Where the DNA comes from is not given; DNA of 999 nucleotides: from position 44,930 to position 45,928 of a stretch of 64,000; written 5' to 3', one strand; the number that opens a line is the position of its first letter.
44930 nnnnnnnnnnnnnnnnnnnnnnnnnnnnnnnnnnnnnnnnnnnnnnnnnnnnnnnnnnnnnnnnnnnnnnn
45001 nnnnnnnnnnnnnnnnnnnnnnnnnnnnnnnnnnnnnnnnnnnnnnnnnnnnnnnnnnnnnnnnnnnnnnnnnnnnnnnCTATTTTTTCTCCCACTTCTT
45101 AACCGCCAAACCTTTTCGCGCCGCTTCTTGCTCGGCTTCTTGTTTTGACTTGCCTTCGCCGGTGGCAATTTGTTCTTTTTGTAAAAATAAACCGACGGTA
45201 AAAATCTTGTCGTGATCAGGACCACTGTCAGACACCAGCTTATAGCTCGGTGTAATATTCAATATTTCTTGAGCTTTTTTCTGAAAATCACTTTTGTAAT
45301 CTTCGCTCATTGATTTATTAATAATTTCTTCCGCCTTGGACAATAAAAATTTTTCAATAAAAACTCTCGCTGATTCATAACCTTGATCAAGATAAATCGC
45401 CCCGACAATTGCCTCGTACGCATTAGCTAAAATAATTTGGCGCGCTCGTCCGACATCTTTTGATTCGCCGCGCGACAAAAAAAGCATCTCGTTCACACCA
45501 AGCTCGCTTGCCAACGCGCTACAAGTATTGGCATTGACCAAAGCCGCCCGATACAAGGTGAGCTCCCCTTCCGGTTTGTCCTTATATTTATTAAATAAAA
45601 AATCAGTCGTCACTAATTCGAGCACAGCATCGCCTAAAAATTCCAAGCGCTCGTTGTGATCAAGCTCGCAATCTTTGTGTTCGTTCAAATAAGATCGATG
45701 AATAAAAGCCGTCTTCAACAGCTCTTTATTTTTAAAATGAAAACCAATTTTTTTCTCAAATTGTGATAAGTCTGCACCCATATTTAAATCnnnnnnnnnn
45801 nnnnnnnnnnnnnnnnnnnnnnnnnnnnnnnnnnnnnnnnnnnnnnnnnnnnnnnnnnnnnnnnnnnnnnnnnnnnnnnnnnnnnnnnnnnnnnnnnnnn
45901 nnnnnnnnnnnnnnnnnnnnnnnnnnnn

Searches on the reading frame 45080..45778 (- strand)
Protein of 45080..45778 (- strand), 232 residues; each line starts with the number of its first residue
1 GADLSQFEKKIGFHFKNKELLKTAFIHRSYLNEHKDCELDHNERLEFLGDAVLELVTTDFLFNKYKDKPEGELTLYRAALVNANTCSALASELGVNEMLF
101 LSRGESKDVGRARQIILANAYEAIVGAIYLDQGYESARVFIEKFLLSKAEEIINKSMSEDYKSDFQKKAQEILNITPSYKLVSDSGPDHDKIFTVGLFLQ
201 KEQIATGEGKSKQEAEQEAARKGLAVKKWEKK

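Call 46: list_cluster_members(proteins=[P0001, window:45080-45778:-])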
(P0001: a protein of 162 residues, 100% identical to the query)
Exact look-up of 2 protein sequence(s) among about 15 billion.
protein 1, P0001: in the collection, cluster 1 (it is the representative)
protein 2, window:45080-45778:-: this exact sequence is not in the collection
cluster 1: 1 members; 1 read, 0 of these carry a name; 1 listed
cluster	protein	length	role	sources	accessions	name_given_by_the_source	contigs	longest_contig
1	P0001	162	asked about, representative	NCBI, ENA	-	-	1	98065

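Call 47: find_homologous_proteins(query=window:45080-45778:-, max_evalue=1e-30)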
Query window:45080-45778:- (232 aa): 8000 proteins with E <= 1e-30 among 8000 candidates; the best 120 are listed.
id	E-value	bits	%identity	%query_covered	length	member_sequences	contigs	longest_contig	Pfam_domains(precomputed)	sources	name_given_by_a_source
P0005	1.1e-127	442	86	100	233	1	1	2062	PF00636.32,PF22935.2,PF14622.12,PF00035.33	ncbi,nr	ncbi:MAG: ribonuclease III [Candidatus Vogelbacteria bacterium]|nr:ribonuclease III [Candidatus Voge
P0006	4.6e-105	368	74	97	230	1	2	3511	PF00636.32,PF22935.2,PF14622.12,PF00035.33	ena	-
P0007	1.8e-104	366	74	98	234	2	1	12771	PF00636.32,PF22935.2,PF14622.12,PF00035.33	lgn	-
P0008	8.7e-104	364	74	97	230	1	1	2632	PF00636.32,PF22935.2,PF14622.12,PF00035.33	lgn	-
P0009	1.8e-102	359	73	98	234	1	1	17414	PF00636.32,PF22935.2,PF14622.12,PF00035.33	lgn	-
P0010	2.4e-102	359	73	97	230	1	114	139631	PF00636.32,PF22935.2,PF14622.12,PF00035.33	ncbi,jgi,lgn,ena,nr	ncbi:MAG TPA: ribonuclease III [Candidatus Paceibacterota bacterium]|jgi:ribonuclease-3|nr:ribonucle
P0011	3.3e-102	359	72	97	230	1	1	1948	PF00636.32,PF22935.2,PF14622.12,PF00035.33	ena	-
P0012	8.6e-102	357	73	97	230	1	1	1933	PF00636.32,PF22935.2,PF14622.12,PF00035.33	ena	-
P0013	1.8e-101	356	72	97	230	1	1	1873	PF00636.32,PF22935.2,PF14622.12,PF00035.33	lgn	-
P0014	4.1e-101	355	72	97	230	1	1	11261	PF00636.32,PF22935.2,PF14622.12,PF00035.33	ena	-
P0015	4.2e-101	355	71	98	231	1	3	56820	PF00636.32,PF22935.2,PF14622.12,PF00035.33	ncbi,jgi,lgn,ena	ncbi:MAG: ribonuclease III [Candidatus Paceibacterota bacterium]|jgi:ribonuclease-3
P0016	1.5e-100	353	71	97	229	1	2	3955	PF00636.32,PF22935.2,PF14622.12,PF00035.33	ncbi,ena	-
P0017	5.8e-100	351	71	99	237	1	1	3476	PF00636.32,PF22935.2,PF14622.12,PF00035.33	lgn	-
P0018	1.7e-99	350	69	98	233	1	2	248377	PF00636.32,PF22935.2,PF14622.12,PF00035.33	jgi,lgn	-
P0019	9.2e-99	347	69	97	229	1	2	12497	PF00636.32,PF22935.2,PF14622.12,PF00035.33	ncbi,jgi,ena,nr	ncbi:MAG TPA: ribonuclease III [Candidatus Paceibacterota bacterium]|nr:ribonuclease III [Candidatus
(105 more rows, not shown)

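Call 49: find_encoding_contigs(protein=P0005, flank=6000, max_places=2)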
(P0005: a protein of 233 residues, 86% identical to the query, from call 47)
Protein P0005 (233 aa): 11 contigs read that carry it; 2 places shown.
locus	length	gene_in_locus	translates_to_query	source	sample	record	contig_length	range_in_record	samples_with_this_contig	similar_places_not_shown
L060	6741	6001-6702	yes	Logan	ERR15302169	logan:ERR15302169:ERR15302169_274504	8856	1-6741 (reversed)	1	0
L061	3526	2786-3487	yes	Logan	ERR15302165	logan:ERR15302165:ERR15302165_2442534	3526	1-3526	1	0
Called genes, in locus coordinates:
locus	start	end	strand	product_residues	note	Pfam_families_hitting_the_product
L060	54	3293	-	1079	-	PF02811:PHP, PF07733:DNA_pol3_alpha, PF17657:DNA_pol3_finger, PF14579:HHH_6, PF01336:tRNA_anti-codon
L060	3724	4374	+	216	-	PF01351:RNase_HII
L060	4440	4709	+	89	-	-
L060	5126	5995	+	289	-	PF01029:NusB, PF00293:NUDIX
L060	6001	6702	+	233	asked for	PF22935:RM44_endonuclase, PF14622:Ribonucleas_3_3, PF00636:Ribonuclease_3, PF00035:dsrm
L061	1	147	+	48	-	?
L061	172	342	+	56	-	-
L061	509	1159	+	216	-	PF01351:RNase_HII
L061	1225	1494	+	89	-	-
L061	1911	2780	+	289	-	PF01029:NusB, PF00293:NUDIX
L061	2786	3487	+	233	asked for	PF22935:RM44_endonuclase, PF14622:Ribonucleas_3_3, PF00636:Ribonuclease_3, PF00035:dsrm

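Call 50: find_encoding_contigs(protein=P0007, flank=6000, max_places=2)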
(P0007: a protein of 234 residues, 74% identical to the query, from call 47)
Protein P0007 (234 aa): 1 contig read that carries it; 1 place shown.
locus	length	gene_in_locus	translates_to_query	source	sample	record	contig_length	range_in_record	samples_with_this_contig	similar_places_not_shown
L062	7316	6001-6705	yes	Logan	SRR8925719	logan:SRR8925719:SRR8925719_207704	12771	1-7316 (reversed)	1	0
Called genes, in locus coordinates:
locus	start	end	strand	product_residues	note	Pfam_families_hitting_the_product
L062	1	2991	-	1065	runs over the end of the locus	PF02811:PHP, PF07733:DNA_pol3_alpha, PF17657:DNA_pol3_finger, PF14579:HHH_6, PF01336:tRNA_anti-codon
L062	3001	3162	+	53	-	-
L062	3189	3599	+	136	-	-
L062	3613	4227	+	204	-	PF01351:RNase_HII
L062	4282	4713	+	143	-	-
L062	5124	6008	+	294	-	PF01029:NusB, PF00293:NUDIX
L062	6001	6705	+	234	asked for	PF22935:RM44_endonuclase, PF14622:Ribonucleas_3_3, PF00636:Ribonuclease_3, PF00035:dsrm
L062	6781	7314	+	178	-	?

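Call 51: find_encoding_contigs(protein=P0010, flank=6000, max_places=2)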
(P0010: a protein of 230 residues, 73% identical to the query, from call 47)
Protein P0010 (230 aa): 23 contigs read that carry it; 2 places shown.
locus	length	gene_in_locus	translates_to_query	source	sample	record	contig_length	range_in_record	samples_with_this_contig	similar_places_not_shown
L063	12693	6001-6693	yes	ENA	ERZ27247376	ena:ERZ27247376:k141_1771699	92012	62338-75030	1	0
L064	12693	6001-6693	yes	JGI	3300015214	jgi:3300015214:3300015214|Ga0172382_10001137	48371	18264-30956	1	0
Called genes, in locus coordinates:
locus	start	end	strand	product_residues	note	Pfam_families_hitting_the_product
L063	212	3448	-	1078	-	PF02811:PHP, PF07733:DNA_pol3_alpha, PF17657:DNA_pol3_finger, PF14579:HHH_6, PF01336:tRNA_anti-codon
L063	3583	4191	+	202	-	PF01351:RNase_HII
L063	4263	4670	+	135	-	-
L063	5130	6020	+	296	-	PF01029:NusB, PF00293:NUDIX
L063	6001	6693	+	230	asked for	PF22935:RM44_endonuclase, PF14622:Ribonucleas_3_3, PF00636:Ribonuclease_3, PF00035:dsrm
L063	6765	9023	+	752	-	PF00005:ABC_tran (faint), PF02463:SMC_N, PF13175:AAA_15, PF13476:AAA_23, PF13304:AAA_21 (weak)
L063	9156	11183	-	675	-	PF17876:CSD2, PF17849:OB_Dis3 (weak), PF00773:RNB, PF00575:S1 (weak)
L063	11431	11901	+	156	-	PF00886:Ribosomal_S16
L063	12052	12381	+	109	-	PF13083:KH_KhpA-B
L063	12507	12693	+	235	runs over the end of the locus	PF01746:tRNA_m1G_MT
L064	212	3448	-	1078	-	PF02811:PHP, PF07733:DNA_pol3_alpha, PF17657:DNA_pol3_finger, PF14579:HHH_6, PF01336:tRNA_anti-codon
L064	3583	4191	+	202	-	PF01351:RNase_HII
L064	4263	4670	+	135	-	-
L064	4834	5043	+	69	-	PF01783:Ribosomal_L32p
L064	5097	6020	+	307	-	PF01029:NusB, PF00293:NUDIX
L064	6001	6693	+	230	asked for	PF22935:RM44_endonuclase, PF14622:Ribonucleas_3_3, PF00636:Ribonuclease_3, PF00035:dsrm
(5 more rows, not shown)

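Call 52: find_encoding_contigs(protein=P0009, flank=6000, max_places=2)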
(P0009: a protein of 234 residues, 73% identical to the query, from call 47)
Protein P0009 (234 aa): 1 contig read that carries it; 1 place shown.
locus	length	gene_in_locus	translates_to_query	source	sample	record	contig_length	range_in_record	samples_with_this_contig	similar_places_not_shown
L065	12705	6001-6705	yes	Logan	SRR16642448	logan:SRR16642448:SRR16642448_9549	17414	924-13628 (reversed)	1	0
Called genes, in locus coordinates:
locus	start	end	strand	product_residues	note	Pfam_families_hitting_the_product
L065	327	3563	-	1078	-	PF02811:PHP, PF07733:DNA_pol3_alpha, PF17657:DNA_pol3_finger, PF14579:HHH_6, PF01336:tRNA_anti-codon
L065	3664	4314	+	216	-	PF01351:RNase_HII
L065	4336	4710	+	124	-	-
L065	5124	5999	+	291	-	PF01029:NusB, PF00293:NUDIX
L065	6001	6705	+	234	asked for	PF22935:RM44_endonuclase, PF14622:Ribonucleas_3_3, PF00636:Ribonuclease_3, PF00035:dsrm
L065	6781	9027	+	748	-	PF00005:ABC_tran (faint), PF02463:SMC_N, PF13175:AAA_15, PF13476:AAA_23, PF13304:AAA_21 (weak)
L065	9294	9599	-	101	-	-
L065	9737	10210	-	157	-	-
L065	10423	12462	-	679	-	PF17849:OB_Dis3 (weak), PF17876:CSD2, PF00773:RNB, PF00575:S1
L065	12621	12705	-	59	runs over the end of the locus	-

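Call 67: find_encoding_contigs(protein=P0005, flank=3000, max_places=10)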
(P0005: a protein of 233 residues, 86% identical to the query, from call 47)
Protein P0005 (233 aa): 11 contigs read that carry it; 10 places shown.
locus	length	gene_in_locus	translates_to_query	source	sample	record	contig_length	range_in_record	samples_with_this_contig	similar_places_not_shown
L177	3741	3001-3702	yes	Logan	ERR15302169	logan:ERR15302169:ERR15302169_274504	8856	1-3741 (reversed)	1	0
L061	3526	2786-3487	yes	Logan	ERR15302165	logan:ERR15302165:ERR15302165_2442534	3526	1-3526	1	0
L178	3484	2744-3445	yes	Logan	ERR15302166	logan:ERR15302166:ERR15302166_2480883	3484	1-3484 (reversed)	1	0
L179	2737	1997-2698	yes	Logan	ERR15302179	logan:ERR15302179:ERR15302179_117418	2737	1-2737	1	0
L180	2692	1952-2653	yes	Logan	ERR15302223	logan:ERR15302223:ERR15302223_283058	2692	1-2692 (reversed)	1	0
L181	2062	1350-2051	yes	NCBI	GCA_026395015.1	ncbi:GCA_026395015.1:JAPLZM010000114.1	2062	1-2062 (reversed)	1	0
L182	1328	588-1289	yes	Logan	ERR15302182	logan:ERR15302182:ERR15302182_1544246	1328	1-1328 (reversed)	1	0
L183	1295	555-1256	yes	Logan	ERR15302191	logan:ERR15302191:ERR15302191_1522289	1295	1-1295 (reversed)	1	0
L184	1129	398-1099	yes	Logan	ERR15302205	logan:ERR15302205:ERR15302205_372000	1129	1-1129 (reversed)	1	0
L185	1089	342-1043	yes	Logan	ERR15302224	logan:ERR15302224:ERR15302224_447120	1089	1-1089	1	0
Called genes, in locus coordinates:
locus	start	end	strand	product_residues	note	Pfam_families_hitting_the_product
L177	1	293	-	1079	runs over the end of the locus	PF02811:PHP, PF07733:DNA_pol3_alpha, PF17657:DNA_pol3_finger, PF14579:HHH_6, PF01336:tRNA_anti-codon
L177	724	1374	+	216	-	PF01351:RNase_HII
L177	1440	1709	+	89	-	-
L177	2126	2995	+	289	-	PF01029:NusB, PF00293:NUDIX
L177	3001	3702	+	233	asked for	PF22935:RM44_endonuclase, PF14622:Ribonucleas_3_3, PF00636:Ribonuclease_3, PF00035:dsrm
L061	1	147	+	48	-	?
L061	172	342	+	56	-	-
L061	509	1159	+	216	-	PF01351:RNase_HII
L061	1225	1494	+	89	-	-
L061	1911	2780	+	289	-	PF01029:NusB, PF00293:NUDIX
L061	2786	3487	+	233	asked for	PF22935:RM44_endonuclase, PF14622:Ribonucleas_3_3, PF00636:Ribonuclease_3, PF00035:dsrm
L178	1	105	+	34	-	?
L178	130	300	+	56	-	-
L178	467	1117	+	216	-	PF01351:RNase_HII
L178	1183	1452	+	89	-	-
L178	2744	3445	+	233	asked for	PF22935:RM44_endonuclase, PF14622:Ribonucleas_3_3, PF00636:Ribonuclease_3, PF00035:dsrm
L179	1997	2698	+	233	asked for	PF22935:RM44_endonuclase, PF14622:Ribonucleas_3_3, PF00636:Ribonuclease_3, PF00035:dsrm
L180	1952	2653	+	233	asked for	PF22935:RM44_endonuclase, PF14622:Ribonucleas_3_3, PF00636:Ribonuclease_3, PF00035:dsrm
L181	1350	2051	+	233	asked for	PF22935:RM44_endonuclase, PF14622:Ribonucleas_3_3, PF00636:Ribonuclease_3, PF00035:dsrm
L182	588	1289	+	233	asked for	PF22935:RM44_endonuclase, PF14622:Ribonucleas_3_3, PF00636:Ribonuclease_3, PF00035:dsrm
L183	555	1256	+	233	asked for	PF22935:RM44_endonuclase, PF14622:Ribonucleas_3_3, PF00636:Ribonuclease_3, PF00035:dsrm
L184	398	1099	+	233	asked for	PF22935:RM44_endonuclase, PF14622:Ribonucleas_3_3, PF00636:Ribonuclease_3, PF00035:dsrm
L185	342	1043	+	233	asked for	PF22935:RM44_endonuclase, PF14622:Ribonucleas_3_3, PF00636:Ribonuclease_3, PF00035:dsrm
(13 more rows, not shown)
